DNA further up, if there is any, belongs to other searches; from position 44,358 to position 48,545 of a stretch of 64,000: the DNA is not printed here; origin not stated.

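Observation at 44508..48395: Processive GT2 glycan synthase fused in one polypeptide to two glycoside-hydrolase-like modules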

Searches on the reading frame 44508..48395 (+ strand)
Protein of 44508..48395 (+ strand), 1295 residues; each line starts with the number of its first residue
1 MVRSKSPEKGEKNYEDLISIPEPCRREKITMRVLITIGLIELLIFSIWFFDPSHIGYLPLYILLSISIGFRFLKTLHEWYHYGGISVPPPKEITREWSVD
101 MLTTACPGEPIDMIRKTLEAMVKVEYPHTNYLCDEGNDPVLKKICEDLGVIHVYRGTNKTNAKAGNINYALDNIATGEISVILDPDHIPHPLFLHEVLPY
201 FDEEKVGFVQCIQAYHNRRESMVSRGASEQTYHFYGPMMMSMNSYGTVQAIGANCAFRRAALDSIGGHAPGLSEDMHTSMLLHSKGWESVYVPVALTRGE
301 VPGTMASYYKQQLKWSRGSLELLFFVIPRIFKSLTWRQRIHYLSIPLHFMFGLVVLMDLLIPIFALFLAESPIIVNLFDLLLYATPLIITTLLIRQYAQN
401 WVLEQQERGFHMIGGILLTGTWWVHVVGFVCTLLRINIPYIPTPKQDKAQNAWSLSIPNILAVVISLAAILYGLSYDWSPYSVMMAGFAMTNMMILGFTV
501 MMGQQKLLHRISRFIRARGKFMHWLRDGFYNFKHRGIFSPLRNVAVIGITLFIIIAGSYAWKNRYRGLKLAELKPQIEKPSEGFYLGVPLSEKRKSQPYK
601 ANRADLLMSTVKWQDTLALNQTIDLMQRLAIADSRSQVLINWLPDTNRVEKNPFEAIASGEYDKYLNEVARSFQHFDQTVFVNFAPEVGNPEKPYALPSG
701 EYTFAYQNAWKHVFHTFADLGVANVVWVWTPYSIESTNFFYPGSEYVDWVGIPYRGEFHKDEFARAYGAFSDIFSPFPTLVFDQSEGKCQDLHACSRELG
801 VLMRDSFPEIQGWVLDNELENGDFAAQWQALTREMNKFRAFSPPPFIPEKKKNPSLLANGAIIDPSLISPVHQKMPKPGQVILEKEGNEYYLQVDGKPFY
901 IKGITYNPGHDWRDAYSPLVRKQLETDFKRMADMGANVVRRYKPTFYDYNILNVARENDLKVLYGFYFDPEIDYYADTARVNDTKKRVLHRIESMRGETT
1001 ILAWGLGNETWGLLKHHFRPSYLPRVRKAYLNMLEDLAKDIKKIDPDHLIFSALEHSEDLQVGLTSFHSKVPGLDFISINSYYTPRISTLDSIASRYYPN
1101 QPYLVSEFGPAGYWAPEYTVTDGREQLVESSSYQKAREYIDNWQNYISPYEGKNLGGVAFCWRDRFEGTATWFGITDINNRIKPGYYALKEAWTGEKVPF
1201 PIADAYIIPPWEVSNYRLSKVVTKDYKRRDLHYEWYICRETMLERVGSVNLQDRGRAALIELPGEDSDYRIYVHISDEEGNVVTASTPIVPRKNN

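Call 3: search_protein_families(library=pfam, proteins=[window:44508-48395:+], max_evalue=1)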
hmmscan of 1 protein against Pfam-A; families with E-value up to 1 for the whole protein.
window:44508-48395:+ (1295 aa): 7 families
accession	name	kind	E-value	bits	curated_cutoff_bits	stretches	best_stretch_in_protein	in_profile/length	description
PF13641.12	Glyco_tranf_2_3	-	8e-27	95.2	27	1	113-318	15-230/230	Glycosyltransferase like family 2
PF13632.12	Glyco_trans_2_3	-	7.8e-25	88.3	27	1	181-365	3-188/198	Glycosyl transferase family group 2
PF13506.12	Glyco_transf_21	-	7e-12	45.6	21.7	1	156-317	11-174/174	Glycosyl transferase family 21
PF00535.33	Glycos_transf_2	-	7.9e-11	42.6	23.3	1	112-265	11-167/168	Glycosyl transferase family 2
PF03552.20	Cellulose_synt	-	5.4e-08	32.3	24.7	1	271-395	421-555/722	Cellulose synthase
PF02156.21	Glyco_hydro_26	-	2.4e-07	30.9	20.2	1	705-757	178-232/311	Glycosyl hydrolase family 26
PF03198.20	Glyco_hydro_72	-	0.0015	18.3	25.9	1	886-962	15-96/314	Glucanosyltransferase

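Call 4: search_protein_families(library=ncbifam, proteins=[window:44508-48395:+], max_evalue=1)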
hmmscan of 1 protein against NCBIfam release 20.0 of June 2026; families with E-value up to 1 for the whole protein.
window:44508-48395:+ (1295 aa): 8 families
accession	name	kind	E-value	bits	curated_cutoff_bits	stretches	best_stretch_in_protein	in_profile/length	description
TIGR03030.1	CelA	equivalog_domain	3.2e-48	164.3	699.1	1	108-517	141-577/714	UDP-forming cellulose synthase catalytic subunit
NF008558.0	PRK11498.1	equivalog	3.1e-37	128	992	1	87-482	263-663/872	UDP-forming cellulose synthase catalytic subunit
TIGR03937.1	PgaC_IcaA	equivalog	4.8e-15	55.4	422.3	1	112-408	58-359/407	poly-beta-1,6-N-acetyl-D-glucosamine synthase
TIGR03472.1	HpnI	equivalog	2.8e-13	49.5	310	1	160-317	111-270/373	bacteriohopanetetrol glucosamine biosynthesis glycosyltransferase HpnI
TIGR04242.1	nodulat_NodC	equivalog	2.7e-07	29.9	550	1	266-320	231-285/395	chitooligosaccharide synthase NodC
TIGR03965.1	mycofact_glyco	equivalog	3.7e-07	29.4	280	1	167-322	146-303/467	mycofactocin biosynthesis glycosyltransferase MftF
NF053846.1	glyco_with_XrtP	equivalog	0.0049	15.6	520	1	241-358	215-341/440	XrtP-associated glycosyltransferase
NF041875.1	EPS_EpsD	equivalog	0.015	14.7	370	1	112-297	12-204/325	exopolysaccharide biosynthesis glycosyltransferase EpsD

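Call 6: search_solved_structures(query=window:44508-48395:+, max_evalue=1)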
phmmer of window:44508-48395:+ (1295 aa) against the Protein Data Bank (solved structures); distinct sequences matched with E-value up to 1: 23.
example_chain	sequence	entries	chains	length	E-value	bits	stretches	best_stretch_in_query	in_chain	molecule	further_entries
5ej1_A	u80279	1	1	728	5e-35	123.4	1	98-510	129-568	Putative cellulose synthase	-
4hg6_A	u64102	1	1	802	7.3e-35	122.8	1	99-508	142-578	Cellulose Synthase Subunit A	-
4p00_A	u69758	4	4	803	7.5e-35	122.8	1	99-509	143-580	Cellulose Synthase A subunit | Cellulose Synthase subunit A | Putative cellulose synthase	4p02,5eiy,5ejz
7lby_A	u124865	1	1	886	5.7e-31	109.9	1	86-502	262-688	Cellulose synthase catalytic subunit [UDP-forming]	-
9b8v_E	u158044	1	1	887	5.7e-31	109.9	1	86-502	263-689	Cellulose synthase catalytic subunit [UDP-forming]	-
9fmv_A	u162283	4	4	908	6.1e-31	109.8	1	86-502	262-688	Cellulose synthase catalytic subunit [UDP-forming]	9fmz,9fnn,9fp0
6pal_A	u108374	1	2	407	1.4e-24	88.8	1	881-1289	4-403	Uncharacterized protein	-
9oro_A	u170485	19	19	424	2.8e-20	74.5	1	928-1196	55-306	Glycoside hydrolase family 158 | GH158(Pro)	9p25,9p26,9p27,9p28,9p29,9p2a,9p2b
2vqu_A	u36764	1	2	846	1.6e-07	32.2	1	884-1040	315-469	BETA-MANNOSIDASE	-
2vjx_A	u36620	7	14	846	1.6e-07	32.2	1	884-1040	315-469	BETA-MANNOSIDASE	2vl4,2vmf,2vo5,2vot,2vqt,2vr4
2wbk_A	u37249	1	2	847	1.6e-07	32.2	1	884-1040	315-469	BETA-MANNOSIDASE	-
2je8_A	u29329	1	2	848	1.6e-07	32.2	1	884-1040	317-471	BETA-MANNOSIDASE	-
7op6_A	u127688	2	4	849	1.6e-07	32.2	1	884-1040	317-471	Beta-mannosidase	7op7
6hf2_A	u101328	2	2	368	2.4e-07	31.7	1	703-799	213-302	Glycosyl hydrolase family 26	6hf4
2ddx_A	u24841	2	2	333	6.8e-06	26.9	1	653-755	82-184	beta-1,3-xylanase | Beta-1,3-xylanase XYL4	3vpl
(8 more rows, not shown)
